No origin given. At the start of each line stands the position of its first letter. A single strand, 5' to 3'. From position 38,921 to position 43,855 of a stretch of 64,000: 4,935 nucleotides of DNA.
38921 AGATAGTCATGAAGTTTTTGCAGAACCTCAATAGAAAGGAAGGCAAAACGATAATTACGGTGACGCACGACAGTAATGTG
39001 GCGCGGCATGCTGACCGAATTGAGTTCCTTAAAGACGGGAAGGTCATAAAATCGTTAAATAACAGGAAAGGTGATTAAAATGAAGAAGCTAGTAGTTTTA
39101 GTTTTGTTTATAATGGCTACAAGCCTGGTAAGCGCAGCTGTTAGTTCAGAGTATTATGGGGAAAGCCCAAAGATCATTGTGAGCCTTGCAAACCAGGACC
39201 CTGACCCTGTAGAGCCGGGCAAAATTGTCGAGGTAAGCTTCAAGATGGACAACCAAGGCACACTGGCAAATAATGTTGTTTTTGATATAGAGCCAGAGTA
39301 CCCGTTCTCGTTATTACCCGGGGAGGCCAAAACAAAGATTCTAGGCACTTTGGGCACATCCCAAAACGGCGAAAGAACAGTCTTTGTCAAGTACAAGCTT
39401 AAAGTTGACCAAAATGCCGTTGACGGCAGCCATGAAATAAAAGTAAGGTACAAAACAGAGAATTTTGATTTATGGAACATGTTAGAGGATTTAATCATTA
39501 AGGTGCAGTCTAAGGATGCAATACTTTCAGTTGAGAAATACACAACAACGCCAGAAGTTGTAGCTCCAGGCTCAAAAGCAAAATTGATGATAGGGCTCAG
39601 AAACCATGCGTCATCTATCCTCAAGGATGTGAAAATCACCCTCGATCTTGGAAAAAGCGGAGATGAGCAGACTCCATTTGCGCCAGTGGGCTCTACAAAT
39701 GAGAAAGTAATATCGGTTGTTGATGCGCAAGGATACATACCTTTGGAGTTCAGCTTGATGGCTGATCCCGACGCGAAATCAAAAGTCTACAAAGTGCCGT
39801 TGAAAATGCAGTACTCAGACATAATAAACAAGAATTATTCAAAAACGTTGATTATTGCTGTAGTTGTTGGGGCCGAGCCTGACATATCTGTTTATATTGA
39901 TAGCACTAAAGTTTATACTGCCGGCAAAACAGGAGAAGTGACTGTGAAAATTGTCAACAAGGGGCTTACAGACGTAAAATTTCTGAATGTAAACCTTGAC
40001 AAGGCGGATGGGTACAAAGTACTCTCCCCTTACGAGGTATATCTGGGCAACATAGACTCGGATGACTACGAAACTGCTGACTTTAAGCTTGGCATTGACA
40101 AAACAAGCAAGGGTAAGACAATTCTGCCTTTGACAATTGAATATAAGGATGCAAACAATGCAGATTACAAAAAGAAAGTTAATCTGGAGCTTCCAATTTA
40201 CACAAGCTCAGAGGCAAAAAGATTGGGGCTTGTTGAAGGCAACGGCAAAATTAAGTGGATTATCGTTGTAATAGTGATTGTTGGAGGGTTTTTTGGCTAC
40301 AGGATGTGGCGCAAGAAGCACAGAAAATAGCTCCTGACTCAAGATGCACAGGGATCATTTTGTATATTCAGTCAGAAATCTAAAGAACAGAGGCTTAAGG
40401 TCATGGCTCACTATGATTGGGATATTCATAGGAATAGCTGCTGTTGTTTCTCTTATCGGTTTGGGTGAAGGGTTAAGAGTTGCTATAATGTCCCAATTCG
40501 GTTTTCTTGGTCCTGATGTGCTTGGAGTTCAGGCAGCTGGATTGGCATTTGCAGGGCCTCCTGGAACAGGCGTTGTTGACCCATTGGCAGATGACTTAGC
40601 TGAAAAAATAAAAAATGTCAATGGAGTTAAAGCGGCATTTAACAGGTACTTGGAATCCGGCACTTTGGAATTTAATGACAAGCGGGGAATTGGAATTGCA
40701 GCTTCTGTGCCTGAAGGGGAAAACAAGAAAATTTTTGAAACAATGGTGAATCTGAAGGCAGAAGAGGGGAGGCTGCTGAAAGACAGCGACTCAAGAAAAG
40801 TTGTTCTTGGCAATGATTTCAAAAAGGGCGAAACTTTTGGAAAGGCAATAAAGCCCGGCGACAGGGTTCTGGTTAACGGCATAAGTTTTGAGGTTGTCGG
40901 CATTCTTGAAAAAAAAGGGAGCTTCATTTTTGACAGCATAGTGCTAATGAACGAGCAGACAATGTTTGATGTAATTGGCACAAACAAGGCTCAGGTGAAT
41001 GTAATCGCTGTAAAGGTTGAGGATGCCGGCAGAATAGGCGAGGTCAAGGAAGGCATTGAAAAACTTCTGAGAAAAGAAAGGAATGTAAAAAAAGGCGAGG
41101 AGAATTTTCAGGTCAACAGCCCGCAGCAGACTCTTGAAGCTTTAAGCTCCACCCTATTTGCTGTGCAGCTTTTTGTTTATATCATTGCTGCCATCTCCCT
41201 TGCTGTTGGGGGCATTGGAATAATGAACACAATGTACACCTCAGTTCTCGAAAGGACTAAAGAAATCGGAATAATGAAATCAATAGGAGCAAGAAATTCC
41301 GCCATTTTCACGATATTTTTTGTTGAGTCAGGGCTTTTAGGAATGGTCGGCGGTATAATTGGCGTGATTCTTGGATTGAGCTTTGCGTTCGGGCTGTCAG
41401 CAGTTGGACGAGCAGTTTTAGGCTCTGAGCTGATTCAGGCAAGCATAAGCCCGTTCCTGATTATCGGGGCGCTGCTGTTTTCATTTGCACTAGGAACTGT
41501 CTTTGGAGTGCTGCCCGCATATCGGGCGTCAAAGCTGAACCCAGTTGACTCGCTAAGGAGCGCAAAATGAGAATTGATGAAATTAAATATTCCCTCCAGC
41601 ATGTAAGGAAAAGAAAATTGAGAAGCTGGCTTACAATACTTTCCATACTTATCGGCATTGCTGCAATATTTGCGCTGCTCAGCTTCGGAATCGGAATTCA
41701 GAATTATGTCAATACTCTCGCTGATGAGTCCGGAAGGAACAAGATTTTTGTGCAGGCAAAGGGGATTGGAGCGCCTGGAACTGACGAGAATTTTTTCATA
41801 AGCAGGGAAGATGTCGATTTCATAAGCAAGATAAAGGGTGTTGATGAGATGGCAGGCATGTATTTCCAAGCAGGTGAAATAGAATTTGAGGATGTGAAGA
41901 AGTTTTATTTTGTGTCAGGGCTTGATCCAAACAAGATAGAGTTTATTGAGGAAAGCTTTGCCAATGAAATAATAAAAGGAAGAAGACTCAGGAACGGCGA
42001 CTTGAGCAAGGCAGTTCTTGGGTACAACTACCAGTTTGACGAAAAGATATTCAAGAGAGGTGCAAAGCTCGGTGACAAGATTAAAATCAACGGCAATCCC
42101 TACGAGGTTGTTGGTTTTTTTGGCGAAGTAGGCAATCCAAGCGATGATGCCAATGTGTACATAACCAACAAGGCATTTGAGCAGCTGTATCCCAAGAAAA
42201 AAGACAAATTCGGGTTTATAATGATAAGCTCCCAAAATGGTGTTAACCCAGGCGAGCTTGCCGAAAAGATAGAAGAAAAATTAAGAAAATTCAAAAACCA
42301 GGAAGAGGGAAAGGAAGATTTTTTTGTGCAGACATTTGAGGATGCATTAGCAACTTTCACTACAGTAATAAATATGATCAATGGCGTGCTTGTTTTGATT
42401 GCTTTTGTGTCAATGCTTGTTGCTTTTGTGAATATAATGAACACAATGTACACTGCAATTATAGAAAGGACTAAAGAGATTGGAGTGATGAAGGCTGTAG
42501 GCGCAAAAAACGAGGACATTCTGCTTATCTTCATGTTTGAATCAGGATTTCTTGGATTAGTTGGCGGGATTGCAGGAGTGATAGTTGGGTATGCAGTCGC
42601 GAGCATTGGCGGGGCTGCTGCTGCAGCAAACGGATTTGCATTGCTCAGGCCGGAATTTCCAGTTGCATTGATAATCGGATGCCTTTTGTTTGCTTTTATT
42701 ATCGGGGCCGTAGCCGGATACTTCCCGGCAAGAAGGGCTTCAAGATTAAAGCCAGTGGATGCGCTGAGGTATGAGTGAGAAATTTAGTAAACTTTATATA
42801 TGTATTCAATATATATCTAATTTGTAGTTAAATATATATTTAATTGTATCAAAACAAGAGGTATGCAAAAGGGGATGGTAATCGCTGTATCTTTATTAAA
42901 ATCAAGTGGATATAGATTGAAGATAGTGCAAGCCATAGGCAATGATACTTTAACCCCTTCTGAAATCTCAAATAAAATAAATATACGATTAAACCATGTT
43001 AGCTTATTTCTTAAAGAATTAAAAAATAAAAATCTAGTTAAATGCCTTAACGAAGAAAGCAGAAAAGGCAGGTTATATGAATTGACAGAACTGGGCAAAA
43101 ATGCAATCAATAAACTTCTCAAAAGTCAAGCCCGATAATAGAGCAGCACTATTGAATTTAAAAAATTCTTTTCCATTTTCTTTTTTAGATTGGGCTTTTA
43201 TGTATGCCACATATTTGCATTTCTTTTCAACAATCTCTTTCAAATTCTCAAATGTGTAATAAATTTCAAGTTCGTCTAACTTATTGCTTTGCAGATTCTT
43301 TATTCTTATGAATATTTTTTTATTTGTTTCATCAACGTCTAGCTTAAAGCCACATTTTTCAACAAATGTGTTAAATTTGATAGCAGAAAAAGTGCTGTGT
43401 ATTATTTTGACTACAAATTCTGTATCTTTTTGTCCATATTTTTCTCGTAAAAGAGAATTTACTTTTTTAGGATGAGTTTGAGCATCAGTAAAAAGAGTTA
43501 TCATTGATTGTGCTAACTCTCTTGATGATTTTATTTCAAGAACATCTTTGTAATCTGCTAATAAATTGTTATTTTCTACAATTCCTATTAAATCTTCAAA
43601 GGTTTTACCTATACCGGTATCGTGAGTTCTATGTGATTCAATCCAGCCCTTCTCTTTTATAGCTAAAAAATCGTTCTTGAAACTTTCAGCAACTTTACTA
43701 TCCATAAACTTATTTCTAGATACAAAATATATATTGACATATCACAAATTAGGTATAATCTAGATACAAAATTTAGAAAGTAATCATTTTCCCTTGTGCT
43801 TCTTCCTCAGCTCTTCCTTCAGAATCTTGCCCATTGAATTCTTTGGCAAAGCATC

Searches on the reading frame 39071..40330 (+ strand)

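Call 53: search_protein_families(library=pfam, proteins=[window:39071-40330:+], max_evalue=0.001)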
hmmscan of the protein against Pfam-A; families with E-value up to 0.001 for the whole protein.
window:39071-40330:+ (419 aa): 1 family
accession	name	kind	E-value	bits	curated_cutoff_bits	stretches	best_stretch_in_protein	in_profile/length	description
PF07705.17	CARDB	-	0.00033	21.3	22.7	0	270-356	2-83/101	CARDB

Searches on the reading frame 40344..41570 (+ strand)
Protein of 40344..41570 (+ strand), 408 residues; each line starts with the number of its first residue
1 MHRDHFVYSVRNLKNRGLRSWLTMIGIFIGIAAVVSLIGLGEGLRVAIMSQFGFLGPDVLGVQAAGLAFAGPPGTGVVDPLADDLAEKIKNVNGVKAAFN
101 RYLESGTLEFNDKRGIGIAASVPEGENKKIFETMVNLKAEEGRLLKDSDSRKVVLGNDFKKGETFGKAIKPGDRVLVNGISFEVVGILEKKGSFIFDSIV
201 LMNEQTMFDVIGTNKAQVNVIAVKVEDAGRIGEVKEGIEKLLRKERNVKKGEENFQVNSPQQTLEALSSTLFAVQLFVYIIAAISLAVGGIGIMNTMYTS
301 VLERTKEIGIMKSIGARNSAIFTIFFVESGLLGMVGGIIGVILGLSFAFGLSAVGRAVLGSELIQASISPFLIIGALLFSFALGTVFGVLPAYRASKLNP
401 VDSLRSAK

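Call 53: search_protein_families(library=pfam, proteins=[window:40344-41570:+], max_evalue=0.001)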
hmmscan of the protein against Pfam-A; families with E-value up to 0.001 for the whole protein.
window:40344-41570:+ (408 aa): 2 families
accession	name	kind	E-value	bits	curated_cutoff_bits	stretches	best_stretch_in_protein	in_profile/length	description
PF12704.14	MacB_PCD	-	2.3e-26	93.8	27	1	20-240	1-206/207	MacB-like periplasmic core domain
PF02687.27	FtsX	-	6.5e-20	71.8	25.5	1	280-400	2-120/120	FtsX-like permease C-terminal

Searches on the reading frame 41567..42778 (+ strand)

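Call 53: search_protein_families(library=pfam, proteins=[window:41567-42778:+], max_evalue=0.001)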
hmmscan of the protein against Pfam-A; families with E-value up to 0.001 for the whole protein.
window:41567-42778:+ (403 aa): 2 families
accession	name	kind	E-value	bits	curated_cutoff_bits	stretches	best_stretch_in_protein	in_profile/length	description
PF12704.14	MacB_PCD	-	1.3e-21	78.2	27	1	20-237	1-206/207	MacB-like periplasmic core domain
PF02687.27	FtsX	-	1.3e-21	77.3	25.5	1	277-396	2-120/120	FtsX-like permease C-terminal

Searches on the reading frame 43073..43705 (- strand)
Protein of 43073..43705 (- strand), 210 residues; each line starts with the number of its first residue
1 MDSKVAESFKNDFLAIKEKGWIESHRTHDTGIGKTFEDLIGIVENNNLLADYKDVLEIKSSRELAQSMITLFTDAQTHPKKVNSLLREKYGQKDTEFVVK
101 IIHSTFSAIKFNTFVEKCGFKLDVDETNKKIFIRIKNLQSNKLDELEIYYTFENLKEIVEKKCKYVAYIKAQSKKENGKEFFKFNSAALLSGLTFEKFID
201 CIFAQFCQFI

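Call 87: search_protein_families(library=pfam, proteins=[window:43073-43705:-], max_evalue=0.001)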
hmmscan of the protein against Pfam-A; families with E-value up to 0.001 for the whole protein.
window:43073-43705:- (210 aa): 1 family
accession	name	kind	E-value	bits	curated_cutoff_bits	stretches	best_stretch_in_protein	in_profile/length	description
PF15515.12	MvaI_BcnI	-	4.5e-39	135.2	25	1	13-202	4-188/227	MvaI/BcnI restriction endonuclease family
